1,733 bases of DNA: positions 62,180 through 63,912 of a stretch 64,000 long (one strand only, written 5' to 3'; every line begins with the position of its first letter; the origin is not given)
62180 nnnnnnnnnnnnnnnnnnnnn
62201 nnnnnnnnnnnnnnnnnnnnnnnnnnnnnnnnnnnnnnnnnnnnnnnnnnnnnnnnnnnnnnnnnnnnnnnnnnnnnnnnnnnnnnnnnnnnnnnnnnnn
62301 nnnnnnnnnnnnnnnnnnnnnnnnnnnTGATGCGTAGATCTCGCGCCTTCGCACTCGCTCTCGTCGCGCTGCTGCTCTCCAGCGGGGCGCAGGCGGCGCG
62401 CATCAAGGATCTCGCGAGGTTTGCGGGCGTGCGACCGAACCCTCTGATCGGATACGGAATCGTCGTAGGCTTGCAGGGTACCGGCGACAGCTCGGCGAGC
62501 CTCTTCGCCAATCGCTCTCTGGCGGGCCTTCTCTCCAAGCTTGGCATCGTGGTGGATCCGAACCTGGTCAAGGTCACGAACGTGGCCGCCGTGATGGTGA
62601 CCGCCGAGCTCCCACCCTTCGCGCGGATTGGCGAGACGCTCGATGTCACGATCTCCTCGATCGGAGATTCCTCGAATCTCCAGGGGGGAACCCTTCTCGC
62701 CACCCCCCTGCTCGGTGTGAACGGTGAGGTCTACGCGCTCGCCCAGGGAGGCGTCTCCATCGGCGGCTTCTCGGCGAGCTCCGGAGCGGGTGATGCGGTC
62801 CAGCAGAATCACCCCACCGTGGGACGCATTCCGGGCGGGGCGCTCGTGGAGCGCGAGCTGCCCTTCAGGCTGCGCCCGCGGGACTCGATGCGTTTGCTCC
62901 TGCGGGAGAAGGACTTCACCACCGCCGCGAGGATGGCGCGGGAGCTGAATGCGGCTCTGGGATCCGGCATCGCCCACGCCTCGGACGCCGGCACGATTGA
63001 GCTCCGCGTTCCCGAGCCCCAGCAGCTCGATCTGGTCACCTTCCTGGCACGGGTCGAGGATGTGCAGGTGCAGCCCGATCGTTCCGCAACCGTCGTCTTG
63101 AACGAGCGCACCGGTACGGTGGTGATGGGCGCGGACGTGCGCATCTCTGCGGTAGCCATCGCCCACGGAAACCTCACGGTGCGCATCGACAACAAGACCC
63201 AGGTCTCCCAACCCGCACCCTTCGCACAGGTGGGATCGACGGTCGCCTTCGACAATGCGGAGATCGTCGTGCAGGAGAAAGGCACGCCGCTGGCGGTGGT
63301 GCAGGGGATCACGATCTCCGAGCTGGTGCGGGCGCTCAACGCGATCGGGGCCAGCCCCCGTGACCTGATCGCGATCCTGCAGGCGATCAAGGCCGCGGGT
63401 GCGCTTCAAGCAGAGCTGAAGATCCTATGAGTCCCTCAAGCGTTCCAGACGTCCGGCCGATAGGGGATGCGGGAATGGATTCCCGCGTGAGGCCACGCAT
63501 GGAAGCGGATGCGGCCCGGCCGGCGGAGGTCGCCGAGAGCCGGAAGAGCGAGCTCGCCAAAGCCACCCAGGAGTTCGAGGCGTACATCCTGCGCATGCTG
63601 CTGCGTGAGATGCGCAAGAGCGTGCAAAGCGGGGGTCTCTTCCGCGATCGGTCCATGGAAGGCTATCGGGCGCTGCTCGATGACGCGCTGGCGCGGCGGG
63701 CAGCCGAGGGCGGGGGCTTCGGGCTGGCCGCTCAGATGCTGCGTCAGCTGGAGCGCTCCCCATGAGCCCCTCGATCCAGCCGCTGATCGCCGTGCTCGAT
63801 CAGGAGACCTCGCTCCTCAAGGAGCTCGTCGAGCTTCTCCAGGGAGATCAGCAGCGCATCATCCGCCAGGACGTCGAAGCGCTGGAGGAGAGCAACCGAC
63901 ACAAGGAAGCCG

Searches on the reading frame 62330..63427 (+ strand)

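Call 22: search_protein_families(library=pfam, proteins=[window:62330-63427:+], max_evalue=0.001)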
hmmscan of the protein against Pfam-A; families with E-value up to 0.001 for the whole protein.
window:62330-63427:+ (366 aa): 1 family
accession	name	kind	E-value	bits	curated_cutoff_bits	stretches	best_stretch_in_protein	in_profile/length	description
PF02119.21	FlgI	-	8.2e-135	449.6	25.3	1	24-365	1-343/343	Flagellar P-ring protein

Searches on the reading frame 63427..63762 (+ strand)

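Call 22: search_protein_families(library=pfam, proteins=[window:63427-63762:+], max_evalue=0.001)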
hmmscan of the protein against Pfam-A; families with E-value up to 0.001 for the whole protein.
window:63427-63762:+ (112 aa): 1 family
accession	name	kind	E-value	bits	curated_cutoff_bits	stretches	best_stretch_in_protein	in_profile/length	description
PF10135.14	Rod-binding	-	3.3e-09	37.6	25.1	1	61-107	2-51/51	Rod binding protein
